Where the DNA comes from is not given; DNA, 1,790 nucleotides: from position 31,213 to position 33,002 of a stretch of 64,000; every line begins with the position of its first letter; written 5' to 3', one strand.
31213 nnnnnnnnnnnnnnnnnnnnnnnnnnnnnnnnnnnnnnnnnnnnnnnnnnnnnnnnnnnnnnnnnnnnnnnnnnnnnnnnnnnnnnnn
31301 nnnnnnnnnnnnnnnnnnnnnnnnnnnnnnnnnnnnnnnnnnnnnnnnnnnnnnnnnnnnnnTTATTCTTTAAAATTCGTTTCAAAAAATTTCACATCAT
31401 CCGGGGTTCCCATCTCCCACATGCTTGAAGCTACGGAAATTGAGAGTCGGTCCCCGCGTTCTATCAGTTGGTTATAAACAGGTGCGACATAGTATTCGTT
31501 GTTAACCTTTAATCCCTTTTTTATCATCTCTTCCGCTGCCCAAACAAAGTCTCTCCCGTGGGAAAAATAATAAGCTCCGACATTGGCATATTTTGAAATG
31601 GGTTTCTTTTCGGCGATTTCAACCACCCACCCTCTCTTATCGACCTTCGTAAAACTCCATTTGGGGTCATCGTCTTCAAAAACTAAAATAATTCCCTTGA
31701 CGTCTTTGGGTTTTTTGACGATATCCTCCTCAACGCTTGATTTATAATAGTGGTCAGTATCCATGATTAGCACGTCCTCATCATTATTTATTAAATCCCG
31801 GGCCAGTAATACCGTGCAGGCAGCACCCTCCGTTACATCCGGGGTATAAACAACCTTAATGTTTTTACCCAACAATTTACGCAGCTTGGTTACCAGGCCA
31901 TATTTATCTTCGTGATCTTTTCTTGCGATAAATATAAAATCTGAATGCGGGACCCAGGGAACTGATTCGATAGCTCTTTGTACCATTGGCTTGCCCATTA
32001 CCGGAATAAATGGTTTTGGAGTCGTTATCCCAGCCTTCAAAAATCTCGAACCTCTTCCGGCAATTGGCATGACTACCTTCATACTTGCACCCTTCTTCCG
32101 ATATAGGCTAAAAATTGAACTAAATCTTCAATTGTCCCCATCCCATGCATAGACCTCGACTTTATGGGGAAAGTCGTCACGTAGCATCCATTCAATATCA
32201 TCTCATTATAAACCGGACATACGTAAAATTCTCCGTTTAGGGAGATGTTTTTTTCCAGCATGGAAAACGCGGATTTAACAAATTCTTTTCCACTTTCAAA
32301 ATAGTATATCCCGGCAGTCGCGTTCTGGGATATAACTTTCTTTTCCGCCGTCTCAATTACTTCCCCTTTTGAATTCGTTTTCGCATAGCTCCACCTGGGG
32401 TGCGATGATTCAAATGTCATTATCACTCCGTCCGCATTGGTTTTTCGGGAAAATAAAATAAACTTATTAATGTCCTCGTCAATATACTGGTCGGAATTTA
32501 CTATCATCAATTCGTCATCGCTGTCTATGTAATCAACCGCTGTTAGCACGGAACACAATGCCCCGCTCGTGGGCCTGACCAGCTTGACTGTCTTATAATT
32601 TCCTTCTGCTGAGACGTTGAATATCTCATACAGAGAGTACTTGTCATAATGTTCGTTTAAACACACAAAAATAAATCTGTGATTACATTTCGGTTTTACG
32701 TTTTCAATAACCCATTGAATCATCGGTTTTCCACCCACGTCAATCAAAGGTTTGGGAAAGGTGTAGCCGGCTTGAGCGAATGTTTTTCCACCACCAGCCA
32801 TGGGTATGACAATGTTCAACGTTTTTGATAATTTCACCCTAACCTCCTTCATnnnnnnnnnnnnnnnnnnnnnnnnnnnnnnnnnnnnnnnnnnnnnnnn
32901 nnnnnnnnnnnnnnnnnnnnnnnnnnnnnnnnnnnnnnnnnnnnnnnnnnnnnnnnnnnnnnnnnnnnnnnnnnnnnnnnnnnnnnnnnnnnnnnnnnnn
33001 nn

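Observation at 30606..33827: Convergent donor-synthesis cassette: GDPD-like gene facing a minus-strand operon of two paralogous nucleotidyltransferases, a cupin and a HAD phosphatase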

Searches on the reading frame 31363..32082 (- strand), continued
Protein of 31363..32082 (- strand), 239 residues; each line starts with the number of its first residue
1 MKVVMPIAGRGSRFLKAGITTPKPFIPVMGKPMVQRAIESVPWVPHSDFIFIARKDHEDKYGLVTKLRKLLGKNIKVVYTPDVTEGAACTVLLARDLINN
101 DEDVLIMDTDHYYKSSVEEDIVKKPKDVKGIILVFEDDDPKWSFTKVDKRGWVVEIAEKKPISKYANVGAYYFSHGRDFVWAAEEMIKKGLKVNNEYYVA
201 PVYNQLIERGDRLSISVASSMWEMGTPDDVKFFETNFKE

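Call 80: search_protein_families(library=ncbifam, proteins=[L010:4457-6004:+, L008:1530-3053:+, L015:4409-6004:+, L017:979-2523:+, L049:4895-5338:+, L037:3701-4306:+], max_evalue=0.00001)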
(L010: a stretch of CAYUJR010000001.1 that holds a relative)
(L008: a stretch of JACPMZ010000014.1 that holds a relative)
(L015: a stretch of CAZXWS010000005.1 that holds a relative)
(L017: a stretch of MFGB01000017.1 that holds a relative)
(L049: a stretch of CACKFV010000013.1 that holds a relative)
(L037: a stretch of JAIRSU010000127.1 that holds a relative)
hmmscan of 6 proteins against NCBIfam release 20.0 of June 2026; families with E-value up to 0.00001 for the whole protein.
L010:4457-6004:+ (515 aa): 12 families
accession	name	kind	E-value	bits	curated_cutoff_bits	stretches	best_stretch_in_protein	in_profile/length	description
TIGR01312.1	XylB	equivalog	1e-67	228.7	380.25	1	10-488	4-481/481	xylulokinase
TIGR01314.1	gntK_FGGY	equivalog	2.3e-49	168.3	648.55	1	9-487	5-490/505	gluconokinase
TIGR01311.1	glycerol_kin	equivalog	1.6e-39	135.6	590.35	1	14-471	11-475/496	glycerol kinase GlpK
NF003154.0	PRK04123.1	equivalog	2.3e-38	132.2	428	1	40-492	51-535/554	ribulokinase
NF000756.0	PRK00047.1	subfamily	6.3e-38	130.3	498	1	14-474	15-479/502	glycerol kinase GlpK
TIGR02628.1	fuculo_kin_coli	equivalog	2.1e-33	116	470.9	1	16-466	13-461/465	L-fuculokinase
NF008187.0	PRK10939.1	equivalog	1e-32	113.4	528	1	14-493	14-506/521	autoinducer-2 kinase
NF011601.0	PRK15027.1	equivalog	1.3e-32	112.9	912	2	9-265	5-260/484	xylulokinase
TIGR01234.1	L-ribulokinase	equivalog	6.9e-25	87.8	583.25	1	101-488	127-528/536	ribulokinase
TIGR01315.1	5C_CHO_kinase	subfamily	9e-23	80.8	408.7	2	314-491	357-538/541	FGGY family pentulose kinase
TIGR02627.1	rhamnulo_kin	equivalog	4.9e-14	51.7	527.95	1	40-262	33-255/454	rhamnulokinase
NF007925.0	PRK10640.1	equivalog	6e-09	34.8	639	1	47-262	46-261/489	rhamnulokinase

L008:1530-3053:+ (507 aa): 12 families
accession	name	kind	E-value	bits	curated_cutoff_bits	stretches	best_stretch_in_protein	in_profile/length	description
TIGR01312.1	XylB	equivalog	3e-78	263.5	380.25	1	7-480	4-480/481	xylulokinase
TIGR01314.1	gntK_FGGY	equivalog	1.9e-54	185.1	648.55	1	2-485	1-495/505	gluconokinase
TIGR01311.1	glycerol_kin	equivalog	4.1e-45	154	590.35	1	2-469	2-480/496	glycerol kinase GlpK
NF011601.0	PRK15027.1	equivalog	1.4e-43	149.1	912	1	1-484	1-480/484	xylulokinase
NF000756.0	PRK00047.1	subfamily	2.3e-43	148.2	498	1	2-469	6-481/502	glycerol kinase GlpK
NF003154.0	PRK04123.1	equivalog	1.6e-40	139.3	428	1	123-499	156-550/554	ribulokinase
NF008187.0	PRK10939.1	equivalog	2.9e-40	138.4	528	1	2-491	5-511/521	autoinducer-2 kinase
TIGR02628.1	fuculo_kin_coli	equivalog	4.6e-35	121.5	470.9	1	3-460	3-463/465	L-fuculokinase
TIGR01315.1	5C_CHO_kinase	subfamily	4.5e-30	104.8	408.7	2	316-482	364-536/541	FGGY family pentulose kinase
TIGR01234.1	L-ribulokinase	equivalog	3.2e-29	102.1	583.25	1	124-480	155-527/536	ribulokinase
TIGR02627.1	rhamnulo_kin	equivalog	6.2e-13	48.1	527.95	1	67-255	68-255/454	rhamnulokinase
NF007925.0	PRK10640.1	equivalog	1.2e-07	30.5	639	1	66-218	73-228/489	rhamnulokinase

L015:4409-6004:+ (531 aa): 12 families
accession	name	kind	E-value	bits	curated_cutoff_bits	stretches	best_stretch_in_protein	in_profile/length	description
TIGR01312.1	XylB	equivalog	1.5e-77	261.2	380.25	1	28-504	5-481/481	xylulokinase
TIGR01314.1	gntK_FGGY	equivalog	2.8e-61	207.6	648.55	1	27-502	6-489/505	gluconokinase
NF008187.0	PRK10939.1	equivalog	4.6e-48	164.1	528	1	22-513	5-510/521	autoinducer-2 kinase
TIGR01311.1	glycerol_kin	equivalog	1.6e-45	155.4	590.35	1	26-496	6-484/496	glycerol kinase GlpK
NF000756.0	PRK00047.1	subfamily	1.5e-42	145.5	498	1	20-497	4-486/502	glycerol kinase GlpK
NF011601.0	PRK15027.1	equivalog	2.4e-40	138.3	912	1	27-510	6-483/484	xylulokinase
NF003154.0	PRK04123.1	equivalog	3.9e-37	128.2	428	1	54-508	48-539/554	ribulokinase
TIGR01315.1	5C_CHO_kinase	subfamily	4.8e-37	127.9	408.7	2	350-508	376-539/541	FGGY family pentulose kinase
TIGR02628.1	fuculo_kin_coli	equivalog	8e-36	124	470.9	1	154-482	135-461/465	L-fuculokinase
TIGR01234.1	L-ribulokinase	equivalog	8.3e-22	77.6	583.25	1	335-504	356-528/536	ribulokinase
TIGR02627.1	rhamnulo_kin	equivalog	2.4e-18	65.9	527.95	1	62-281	38-255/454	rhamnulokinase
NF007925.0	PRK10640.1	equivalog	6e-15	54.6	639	1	76-281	60-261/489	rhamnulokinase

L017:979-2523:+ (514 aa): 12 families
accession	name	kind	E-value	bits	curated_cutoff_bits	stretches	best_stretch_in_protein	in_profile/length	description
TIGR01312.1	XylB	equivalog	3.9e-78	263.1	380.25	1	6-485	3-481/481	xylulokinase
TIGR01314.1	gntK_FGGY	equivalog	1.2e-61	208.8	648.55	1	4-485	3-491/505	gluconokinase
NF000756.0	PRK00047.1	subfamily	8.8e-48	162.8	498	1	3-481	7-488/502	glycerol kinase GlpK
TIGR01311.1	glycerol_kin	equivalog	1.1e-47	162.5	590.35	1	3-476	3-483/496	glycerol kinase GlpK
NF003154.0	PRK04123.1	equivalog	1e-43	150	428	1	33-501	47-551/554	ribulokinase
NF008187.0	PRK10939.1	equivalog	1.4e-42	146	528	1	3-489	6-505/521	autoinducer-2 kinase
NF011601.0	PRK15027.1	equivalog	6.6e-40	136.9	912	1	5-486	4-478/484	xylulokinase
TIGR02628.1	fuculo_kin_coli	equivalog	1.8e-37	129.4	470.9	1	3-460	3-458/465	L-fuculokinase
TIGR01234.1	L-ribulokinase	equivalog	1.2e-30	106.8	583.25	1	38-486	51-529/536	ribulokinase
TIGR01315.1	5C_CHO_kinase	subfamily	1.2e-27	96.8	408.7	2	330-486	375-536/541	FGGY family pentulose kinase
TIGR02627.1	rhamnulo_kin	equivalog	8.6e-15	54.2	527.95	2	68-248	67-243/454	rhamnulokinase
NF007925.0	PRK10640.1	equivalog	1.9e-10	39.8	639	0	69-219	74-225/489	rhamnulokinase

L049:4895-5338:+ (147 aa): 0 families

L037:3701-4306:+ (201 aa): 0 families

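Call 95: search_dna_similar(query=window:31363-32082:-, collection=phages, mode=protein, max_rows=10)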
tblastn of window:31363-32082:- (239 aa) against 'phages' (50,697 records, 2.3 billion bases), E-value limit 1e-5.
Records with a match: 24; places in all: 30; records where one place covers at least 80% of the query: 22.
Best place of each record, by identity: <60% 24.
By first word of the organism name: Synechococcus 19; Bacteriophage 2; Ralstonia 2; Stenotrophomonas 1.
By host as written in the record: Synechococcus sp. 5; - 4; Parasynechococcus marenigrum WH 8102 3; Synechococcus sp. WH 7803 2; Synechoccus sp. 2; Synechococcus str. WH8109 2; Synechococcus sp. WH8017 2; Synechococcus sp. WH7803 2; and 2 more.
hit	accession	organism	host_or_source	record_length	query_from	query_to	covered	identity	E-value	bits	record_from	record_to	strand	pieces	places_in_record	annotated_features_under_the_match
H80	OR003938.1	Synechococcus phage DSL-LC03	Synechococcus sp.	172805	1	238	100%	44.2%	1e-54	194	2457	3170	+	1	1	glucose-1-phosphate thymidylyltransferase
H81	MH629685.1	Synechococcus virus S-PRM1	Synechococcus sp. WH 7803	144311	1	238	100%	42.7%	1e-52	187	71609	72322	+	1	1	hypothetical protein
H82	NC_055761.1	Synechococcus virus S-PRM1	Synechococcus sp. WH 7803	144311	1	238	100%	42.7%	1e-52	187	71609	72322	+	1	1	hypothetical protein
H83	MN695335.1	Synechococcus phage B23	Synechoccus sp.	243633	1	233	97%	43.6%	1e-57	202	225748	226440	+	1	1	glucose-1-phosphate thymidylyltransferase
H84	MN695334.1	Synechococcus phage B3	Synechoccus sp.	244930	1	233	97%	43.6%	1e-57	202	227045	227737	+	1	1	glucose-1-phosphate thymidylyltransferase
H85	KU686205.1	Synechococcus phage S-CAM9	Synechococcus sp.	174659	1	238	100%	42.3%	3e-51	184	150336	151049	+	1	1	nucleoside-diphosphate-sugar pyrophosphorylase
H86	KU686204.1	Synechococcus phage S-CAM9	Synechococcus sp.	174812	1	238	100%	42.3%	3e-51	184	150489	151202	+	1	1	nucleoside-diphosphate-sugar pyrophosphorylase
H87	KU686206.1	Synechococcus phage S-CAM9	Synechococcus sp.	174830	1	238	100%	42.3%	3e-51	184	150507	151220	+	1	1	nucleoside-diphosphate-sugar pyrophosphorylase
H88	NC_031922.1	Synechococcus phage S-CAM9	Synechococcus sp.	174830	1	238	100%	42.3%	3e-51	184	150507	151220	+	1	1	nucleoside-diphosphate-sugar pyrophosphorylase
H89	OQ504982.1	Synechococcus phage S-8S53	Parasynechococcus marenigrum WH 8102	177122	1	237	99%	42.5%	4e-52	186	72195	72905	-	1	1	nucleoside-diphosphate-sugar pyrophosphorylase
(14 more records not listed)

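Call 96: get_annotated_region(hit=H88, flank=4000)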
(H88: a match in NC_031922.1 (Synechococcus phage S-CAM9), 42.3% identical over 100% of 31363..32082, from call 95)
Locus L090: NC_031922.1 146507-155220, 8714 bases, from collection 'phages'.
description: Synechococcus phage S-CAM9 isolate 1109NB16, complete genome.
organism: Synechococcus phage S-CAM9 (NCBI taxid 1883369)
taxonomy: Viruses; Duplodnaviria; Heunggongvirae; Uroviricota; Caudoviricetes; Kyanoviridae; Kanaloavirus; Kanaloavirus scam9
host: Synechococcus sp.; source: -; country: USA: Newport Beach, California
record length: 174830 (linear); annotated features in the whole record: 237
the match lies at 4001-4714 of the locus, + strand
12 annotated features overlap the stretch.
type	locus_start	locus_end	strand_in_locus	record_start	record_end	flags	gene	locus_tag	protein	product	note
CDS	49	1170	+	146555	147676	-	-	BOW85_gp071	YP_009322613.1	nucleotide-sugar epimerase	-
CDS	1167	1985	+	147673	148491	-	-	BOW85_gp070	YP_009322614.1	glycosyltransferase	-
CDS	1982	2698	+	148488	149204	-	-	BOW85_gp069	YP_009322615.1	glycosyltransferase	-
CDS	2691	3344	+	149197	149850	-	-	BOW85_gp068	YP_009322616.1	hypothetical protein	-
CDS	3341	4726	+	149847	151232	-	-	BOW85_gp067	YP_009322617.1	nucleoside-diphosphate-sugar pyrophosphorylase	involved in lipopolysaccharide biosynthesis; translation initiation factor 2B, gamma/epsilon subunits ...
CDS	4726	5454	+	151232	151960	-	-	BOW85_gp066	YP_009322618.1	hypothetical protein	-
CDS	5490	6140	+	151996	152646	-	-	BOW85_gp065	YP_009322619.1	HAD-superfamily hydrolase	-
CDS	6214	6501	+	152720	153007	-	-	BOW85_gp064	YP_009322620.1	hypothetical protein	-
CDS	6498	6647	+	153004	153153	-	-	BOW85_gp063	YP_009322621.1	hypothetical protein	-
CDS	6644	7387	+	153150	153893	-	-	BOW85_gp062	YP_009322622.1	hypothetical protein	-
CDS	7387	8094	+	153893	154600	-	-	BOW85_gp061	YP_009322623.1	hypothetical protein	-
CDS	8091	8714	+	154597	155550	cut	-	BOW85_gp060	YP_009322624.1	glycosyltransferase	COG0438: Glycosyltransferase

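Call 103: search_protein_representatives(protein=window:31363-32082:-)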
Query: 239 residues. Proteins with E-value up to 0.001 (for the whole library): 6650; up to 1e-10: 3474; up to 1e-30: 722. The best 150 are listed.
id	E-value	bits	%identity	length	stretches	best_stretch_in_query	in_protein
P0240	2.0e-78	279.6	36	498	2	2-234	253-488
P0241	2.4e-75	269.6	52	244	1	2-234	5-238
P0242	5.5e-72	258.5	34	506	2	2-233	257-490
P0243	2.7e-70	253.0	34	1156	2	2-237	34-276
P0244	3.4e-68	246.1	34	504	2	2-233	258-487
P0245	3.3e-64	233.1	34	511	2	2-236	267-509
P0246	2.8e-63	230.0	46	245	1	1-235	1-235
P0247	5.5e-63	229.1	35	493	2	2-233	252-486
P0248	9.3e-63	228.3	35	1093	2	2-231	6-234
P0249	1.2e-62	228.0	35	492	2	3-231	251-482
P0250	5.4e-61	222.6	47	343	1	2-233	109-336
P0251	1.8e-58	214.3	33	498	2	2-233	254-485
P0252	4.9e-58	212.9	29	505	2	2-231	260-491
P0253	9.2e-58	212.0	47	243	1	2-233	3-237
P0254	2.4e-57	210.6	44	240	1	3-237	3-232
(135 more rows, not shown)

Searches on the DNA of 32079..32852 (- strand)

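Call 84: search_dna_similar(query=L087:6991-9741:+, collection=ecoli_genomes, mode=distant, max_rows=25, rows=spread)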
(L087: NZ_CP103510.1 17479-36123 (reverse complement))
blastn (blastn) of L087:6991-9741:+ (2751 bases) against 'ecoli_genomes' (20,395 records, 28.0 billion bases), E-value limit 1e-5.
Records with a match: 124; places in all: 124; records where one place covers at least 80% of the query: 4.
Genomes with a match: 124 of 5426; with a place that covers at least 80% of the query: 4. Places per genome that has any: lowest 1, median 1, highest 1. On chromosomes: 120 places; on plasmids: 4.
Best place of each record, by identity: >=99% 4; 60-80% 120.
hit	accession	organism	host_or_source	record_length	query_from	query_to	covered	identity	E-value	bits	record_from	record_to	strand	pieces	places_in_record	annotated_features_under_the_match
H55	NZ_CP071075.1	Escherichia coli strain 3347558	Homo sapiens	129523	1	2751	100%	100.0%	0e+0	4962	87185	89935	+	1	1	aminoglycoside phosphotransferase family protein | capsular biosynthesis protein | HAD hydrolase family protein | hypothetical protein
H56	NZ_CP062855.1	Escherichia coli O20:H12 strain Res13-Lact-PEB17-18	Sus scrofa domesticus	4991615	148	2164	11%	73.9%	6e-15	188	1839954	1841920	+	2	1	hypothetical protein | HAD hydrolase family protein | glycosyltransferase family 2 protein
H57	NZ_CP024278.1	Escherichia coli strain ATCC 43896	Homo sapiens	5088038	1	321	12%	67.1%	5e-16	97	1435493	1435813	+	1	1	hypothetical protein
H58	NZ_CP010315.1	Escherichia coli strain 789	Turkey with septicemic infection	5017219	1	321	12%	67.1%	5e-16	97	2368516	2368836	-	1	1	hypothetical protein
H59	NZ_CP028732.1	Escherichia coli strain H3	Homo sapiens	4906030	1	321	12%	67.1%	5e-16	97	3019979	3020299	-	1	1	hypothetical protein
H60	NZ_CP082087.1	Escherichia coli strain MS20649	Homo sapiens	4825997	1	321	12%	67.1%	5e-16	97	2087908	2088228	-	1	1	hypothetical protein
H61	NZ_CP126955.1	Escherichia coli O78:H4 strain APEC E123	Gallus gallus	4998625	1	321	12%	67.1%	5e-16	97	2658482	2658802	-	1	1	hypothetical protein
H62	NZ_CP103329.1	Escherichia coli strain ZY22049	feces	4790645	1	321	12%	67.1%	5e-16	97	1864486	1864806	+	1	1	hypothetical protein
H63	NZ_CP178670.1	Escherichia coli strain VTB97022v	Chicken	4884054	1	321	12%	67.1%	5e-16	97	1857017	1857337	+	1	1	hypothetical protein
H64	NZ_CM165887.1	Escherichia coli strain N51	Homo sapiens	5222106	1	321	12%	67.1%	5e-16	97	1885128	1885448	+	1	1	HAD family hydrolase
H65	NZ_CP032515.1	Escherichia coli strain 118UI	Homo sapiens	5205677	89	311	8%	70.5%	4e-17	100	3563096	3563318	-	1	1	capsular polysaccharide biosynthesis protein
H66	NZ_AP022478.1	Escherichia coli strain STN0717-11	-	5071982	89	311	8%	70.5%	4e-17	100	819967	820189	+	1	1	capsular polysaccharide biosynthesis protein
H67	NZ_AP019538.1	Escherichia coli strain THO-008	Homo sapiens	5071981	89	311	8%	70.5%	4e-17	100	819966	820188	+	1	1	capsular polysaccharide biosynthesis protein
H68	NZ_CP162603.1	Escherichia coli strain PEC1020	Envirnment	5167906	89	311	8%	70.5%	4e-17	100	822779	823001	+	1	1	capsular polysaccharide biosynthesis protein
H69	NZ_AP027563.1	Escherichia coli strain LR-58-2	Homo sapiens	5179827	89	311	8%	70.5%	4e-17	100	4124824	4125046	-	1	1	capsular polysaccharide biosynthesis protein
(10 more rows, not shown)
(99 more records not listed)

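Call 85: get_annotated_region(hit=H56, flank=7000)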
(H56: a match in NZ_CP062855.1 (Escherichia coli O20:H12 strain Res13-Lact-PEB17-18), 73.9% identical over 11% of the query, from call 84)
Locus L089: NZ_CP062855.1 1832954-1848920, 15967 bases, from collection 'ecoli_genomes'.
description: Escherichia coli O20:H12 strain Res13-Lact-PEB17-18 chromosome, complete genome
organism: Escherichia coli O20:H12 strain Res13-Lact-PEB17-18 (NCBI taxid 2778656)
replicon: chromosome; assembly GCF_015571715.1
host: Sus scrofa domesticus; source: feces; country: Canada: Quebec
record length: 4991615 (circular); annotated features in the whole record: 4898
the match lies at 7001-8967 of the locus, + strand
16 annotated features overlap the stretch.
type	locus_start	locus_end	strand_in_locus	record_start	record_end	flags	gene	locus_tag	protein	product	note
CDS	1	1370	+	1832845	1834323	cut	wzxC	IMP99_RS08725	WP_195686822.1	colanic acid undecaprenyl disphosphate flippase WzxC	-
CDS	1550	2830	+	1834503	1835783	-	wcaK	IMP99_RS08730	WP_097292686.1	colanic acid biosynthesis pyruvyl transferase WcaK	-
CDS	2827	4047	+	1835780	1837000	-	wcaL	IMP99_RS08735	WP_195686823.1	colanic acid biosynthesis glycosyltransferase WcaL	-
CDS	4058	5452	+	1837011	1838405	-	wcaM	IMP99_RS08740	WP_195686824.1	colanic acid biosynthesis protein WcaM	-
CDS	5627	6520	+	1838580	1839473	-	galF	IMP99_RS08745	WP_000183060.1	UTP--glucose-1-phosphate uridylyltransferase GalF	-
CDS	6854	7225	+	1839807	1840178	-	-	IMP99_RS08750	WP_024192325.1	HAD hydrolase family protein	-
CDS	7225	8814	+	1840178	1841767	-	-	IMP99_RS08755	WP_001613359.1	hypothetical protein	-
CDS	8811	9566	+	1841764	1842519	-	-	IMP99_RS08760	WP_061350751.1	glycosyltransferase family 2 protein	-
CDS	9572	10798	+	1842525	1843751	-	wzy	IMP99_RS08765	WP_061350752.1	O20/O137 family O-antigen polymerase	-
CDS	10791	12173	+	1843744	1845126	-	wzx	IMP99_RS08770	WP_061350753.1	O20/O137 family O-antigen flippase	-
CDS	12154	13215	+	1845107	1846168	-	-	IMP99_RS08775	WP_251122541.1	glycosyltransferase family 61 protein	-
CDS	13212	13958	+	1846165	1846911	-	-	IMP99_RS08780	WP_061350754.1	glycosyltransferase family 25 protein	-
CDS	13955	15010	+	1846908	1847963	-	-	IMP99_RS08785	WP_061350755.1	glycosyltransferase family 4 protein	-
CDS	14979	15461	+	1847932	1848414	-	pssD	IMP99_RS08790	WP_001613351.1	PssD/Cps14F family polysaccharide biosynthesis glycosyltransferase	-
CDS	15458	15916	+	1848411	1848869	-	pssE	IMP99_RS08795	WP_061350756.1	PssE/Cps14G family polysaccharide biosynthesis glycosyltransferase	-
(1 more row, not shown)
